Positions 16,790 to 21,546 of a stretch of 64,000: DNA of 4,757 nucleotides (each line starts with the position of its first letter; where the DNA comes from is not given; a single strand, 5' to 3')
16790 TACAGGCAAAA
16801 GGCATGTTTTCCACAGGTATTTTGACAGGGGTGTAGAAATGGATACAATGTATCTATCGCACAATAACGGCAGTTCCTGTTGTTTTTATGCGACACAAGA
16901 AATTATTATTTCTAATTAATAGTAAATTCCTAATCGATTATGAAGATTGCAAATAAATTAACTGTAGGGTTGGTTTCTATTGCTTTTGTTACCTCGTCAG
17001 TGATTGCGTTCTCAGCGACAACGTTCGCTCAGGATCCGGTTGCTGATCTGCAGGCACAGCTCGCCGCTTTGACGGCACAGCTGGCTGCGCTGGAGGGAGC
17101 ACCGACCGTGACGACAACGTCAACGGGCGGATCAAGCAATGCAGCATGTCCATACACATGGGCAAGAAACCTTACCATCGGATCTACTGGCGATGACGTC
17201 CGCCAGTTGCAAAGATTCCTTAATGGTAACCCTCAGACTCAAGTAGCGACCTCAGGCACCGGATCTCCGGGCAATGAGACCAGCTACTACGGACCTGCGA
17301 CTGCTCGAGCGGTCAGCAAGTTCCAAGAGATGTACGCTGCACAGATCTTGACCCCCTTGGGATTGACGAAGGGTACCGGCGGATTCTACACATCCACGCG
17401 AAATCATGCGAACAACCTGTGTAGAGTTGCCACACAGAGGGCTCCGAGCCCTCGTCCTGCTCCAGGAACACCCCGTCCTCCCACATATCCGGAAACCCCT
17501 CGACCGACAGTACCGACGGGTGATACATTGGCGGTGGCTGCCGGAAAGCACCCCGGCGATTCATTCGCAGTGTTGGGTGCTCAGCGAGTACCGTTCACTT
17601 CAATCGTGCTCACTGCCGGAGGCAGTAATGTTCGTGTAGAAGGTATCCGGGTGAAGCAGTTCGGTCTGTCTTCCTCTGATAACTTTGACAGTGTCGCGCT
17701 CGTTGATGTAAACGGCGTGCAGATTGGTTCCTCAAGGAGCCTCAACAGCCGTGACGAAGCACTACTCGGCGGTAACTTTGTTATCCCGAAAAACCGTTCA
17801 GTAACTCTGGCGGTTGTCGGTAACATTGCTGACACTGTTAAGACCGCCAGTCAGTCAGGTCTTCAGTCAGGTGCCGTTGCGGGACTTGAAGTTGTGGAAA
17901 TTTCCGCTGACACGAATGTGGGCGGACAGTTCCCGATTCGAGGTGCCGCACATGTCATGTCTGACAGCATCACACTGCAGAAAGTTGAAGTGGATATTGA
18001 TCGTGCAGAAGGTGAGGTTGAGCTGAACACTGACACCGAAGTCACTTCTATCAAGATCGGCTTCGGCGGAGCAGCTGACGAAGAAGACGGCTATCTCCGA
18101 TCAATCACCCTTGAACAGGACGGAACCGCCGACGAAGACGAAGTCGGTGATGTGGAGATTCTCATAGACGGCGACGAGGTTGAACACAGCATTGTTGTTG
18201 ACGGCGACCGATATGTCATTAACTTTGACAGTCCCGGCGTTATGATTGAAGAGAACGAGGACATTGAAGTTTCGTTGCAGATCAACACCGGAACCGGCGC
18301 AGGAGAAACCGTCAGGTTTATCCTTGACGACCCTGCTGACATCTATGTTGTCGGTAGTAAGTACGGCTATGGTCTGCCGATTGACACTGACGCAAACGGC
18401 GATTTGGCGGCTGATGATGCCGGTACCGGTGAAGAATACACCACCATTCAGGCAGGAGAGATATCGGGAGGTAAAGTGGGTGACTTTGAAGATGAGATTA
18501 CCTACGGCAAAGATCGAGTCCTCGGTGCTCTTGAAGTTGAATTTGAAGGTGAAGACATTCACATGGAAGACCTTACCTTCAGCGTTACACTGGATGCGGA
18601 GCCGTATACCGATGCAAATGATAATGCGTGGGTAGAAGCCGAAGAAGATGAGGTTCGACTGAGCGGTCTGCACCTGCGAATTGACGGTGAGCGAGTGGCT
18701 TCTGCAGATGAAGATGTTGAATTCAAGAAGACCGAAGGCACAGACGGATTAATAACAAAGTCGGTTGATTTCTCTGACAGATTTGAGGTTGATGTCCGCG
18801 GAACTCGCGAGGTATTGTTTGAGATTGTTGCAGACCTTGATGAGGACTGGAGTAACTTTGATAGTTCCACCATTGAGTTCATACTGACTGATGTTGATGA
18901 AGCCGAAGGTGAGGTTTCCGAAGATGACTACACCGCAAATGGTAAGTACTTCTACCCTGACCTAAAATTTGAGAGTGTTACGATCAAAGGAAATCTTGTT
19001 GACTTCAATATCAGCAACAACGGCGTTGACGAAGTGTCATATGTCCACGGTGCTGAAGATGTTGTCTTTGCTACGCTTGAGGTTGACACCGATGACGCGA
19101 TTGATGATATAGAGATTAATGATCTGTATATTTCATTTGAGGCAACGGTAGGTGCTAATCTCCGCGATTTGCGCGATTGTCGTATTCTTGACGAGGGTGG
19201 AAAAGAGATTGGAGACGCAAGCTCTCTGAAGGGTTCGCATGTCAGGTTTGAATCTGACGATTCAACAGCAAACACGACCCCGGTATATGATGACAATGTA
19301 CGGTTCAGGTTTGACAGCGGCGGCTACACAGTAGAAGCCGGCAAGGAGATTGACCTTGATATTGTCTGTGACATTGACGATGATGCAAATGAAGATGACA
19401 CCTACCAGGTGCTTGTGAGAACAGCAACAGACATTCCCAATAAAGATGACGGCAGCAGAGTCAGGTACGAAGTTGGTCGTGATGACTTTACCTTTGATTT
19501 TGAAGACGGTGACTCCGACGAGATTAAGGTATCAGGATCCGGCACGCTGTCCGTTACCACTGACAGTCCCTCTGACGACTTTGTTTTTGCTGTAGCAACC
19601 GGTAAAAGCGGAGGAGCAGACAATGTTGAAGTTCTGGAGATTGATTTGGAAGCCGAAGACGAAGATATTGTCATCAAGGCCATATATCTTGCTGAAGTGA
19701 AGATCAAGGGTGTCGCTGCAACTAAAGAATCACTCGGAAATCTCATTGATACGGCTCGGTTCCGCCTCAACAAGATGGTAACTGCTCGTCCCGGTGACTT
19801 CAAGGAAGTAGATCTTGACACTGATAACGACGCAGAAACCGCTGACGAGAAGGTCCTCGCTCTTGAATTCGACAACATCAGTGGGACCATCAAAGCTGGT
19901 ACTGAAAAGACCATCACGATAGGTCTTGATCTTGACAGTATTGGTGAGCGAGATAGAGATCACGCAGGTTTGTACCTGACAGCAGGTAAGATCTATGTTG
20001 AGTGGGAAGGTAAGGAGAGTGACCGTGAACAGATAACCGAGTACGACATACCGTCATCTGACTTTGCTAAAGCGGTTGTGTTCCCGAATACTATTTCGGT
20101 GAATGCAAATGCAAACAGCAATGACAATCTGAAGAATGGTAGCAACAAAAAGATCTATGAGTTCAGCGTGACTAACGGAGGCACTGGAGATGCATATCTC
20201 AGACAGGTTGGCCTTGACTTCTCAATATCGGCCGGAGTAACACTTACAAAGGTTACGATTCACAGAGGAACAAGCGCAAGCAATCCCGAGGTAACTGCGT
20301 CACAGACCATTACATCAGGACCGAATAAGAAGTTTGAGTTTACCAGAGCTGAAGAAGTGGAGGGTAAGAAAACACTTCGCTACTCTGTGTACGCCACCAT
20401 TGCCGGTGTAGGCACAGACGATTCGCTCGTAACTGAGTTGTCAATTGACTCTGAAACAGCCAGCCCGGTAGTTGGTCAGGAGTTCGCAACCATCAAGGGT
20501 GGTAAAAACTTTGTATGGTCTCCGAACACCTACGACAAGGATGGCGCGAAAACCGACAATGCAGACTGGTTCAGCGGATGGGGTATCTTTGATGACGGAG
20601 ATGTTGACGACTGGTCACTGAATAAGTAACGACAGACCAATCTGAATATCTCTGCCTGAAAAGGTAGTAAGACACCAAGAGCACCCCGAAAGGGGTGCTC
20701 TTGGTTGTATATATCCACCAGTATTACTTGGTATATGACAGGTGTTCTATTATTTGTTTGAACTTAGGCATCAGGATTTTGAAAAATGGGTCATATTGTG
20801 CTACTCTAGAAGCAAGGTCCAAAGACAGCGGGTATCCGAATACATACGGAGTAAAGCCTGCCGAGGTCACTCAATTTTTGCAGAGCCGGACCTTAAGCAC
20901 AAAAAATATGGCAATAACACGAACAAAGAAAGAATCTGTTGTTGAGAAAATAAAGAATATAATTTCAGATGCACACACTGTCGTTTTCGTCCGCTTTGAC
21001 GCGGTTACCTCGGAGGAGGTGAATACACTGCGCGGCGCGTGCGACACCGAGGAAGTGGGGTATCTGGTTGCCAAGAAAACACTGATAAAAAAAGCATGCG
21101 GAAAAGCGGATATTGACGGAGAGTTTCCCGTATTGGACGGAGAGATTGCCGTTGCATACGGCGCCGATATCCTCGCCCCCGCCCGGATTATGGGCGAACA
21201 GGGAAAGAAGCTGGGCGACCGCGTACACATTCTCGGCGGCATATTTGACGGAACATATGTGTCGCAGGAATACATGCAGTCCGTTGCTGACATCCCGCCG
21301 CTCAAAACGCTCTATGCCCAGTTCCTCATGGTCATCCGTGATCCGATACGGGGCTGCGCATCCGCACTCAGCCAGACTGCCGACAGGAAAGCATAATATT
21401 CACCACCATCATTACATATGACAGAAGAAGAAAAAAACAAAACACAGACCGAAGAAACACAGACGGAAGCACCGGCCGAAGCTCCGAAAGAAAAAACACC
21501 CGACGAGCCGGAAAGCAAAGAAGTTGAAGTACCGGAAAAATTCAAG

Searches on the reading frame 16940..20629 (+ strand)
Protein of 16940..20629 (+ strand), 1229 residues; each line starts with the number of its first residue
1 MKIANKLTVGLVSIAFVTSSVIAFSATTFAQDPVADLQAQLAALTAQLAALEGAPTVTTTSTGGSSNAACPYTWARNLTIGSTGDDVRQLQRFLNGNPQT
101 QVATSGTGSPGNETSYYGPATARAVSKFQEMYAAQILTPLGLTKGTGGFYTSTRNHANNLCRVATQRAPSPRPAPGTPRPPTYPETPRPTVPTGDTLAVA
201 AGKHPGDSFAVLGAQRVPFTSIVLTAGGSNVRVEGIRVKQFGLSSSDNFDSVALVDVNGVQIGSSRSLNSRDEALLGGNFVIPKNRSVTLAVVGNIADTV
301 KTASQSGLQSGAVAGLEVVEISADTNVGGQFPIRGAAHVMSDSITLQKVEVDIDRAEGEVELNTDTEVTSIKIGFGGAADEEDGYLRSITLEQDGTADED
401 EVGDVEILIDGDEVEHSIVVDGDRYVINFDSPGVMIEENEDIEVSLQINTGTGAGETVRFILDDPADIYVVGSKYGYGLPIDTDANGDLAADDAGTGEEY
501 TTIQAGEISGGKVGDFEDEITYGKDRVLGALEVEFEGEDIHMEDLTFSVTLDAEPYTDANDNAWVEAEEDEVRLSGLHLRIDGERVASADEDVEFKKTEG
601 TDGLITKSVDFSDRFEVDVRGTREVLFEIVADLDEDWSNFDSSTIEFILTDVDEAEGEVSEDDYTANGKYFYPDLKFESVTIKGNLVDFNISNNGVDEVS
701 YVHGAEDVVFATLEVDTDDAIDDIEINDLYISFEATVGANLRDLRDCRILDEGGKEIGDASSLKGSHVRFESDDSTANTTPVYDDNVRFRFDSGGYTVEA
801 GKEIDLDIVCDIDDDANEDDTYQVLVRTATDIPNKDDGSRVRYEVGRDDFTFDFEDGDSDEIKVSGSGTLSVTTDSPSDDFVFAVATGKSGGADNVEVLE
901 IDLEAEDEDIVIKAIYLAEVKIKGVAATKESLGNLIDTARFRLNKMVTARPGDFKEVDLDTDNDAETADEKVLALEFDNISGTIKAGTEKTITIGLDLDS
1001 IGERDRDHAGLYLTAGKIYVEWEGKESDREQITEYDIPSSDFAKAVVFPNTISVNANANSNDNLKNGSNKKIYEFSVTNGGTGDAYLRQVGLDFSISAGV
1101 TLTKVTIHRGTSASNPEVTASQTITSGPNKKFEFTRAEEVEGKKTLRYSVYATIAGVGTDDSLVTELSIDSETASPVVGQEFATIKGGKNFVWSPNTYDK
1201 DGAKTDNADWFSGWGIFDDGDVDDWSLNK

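Call 25: search_protein_families(library=pfam, proteins=[window:16940-20629:+], max_evalue=0.0001)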
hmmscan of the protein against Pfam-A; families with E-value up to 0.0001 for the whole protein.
window:16940-20629:+ (1229 aa): 1 family
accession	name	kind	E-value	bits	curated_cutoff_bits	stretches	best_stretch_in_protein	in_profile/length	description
PF01471.23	PG_binding_1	-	1.2e-05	25.8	23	1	83-132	1-41/57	Putative peptidoglycan binding domain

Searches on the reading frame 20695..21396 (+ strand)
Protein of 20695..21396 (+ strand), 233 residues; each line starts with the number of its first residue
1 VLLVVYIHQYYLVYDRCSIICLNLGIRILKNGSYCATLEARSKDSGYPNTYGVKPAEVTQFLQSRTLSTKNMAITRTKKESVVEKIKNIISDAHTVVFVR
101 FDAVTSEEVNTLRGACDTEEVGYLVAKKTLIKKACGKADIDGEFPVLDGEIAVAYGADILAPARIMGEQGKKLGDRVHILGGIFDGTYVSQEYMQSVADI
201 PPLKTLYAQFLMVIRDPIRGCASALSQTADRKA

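Call 25: search_protein_families(library=pfam, proteins=[window:20695-21396:+], max_evalue=0.0001)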
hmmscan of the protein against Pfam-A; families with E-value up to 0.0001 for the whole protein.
window:20695-21396:+ (233 aa): 1 family
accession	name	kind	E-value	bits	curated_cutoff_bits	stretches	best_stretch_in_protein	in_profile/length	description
PF00466.25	Ribosomal_L10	-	1.5e-14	54.3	22.8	1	75-167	2-96/100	Ribosomal protein L10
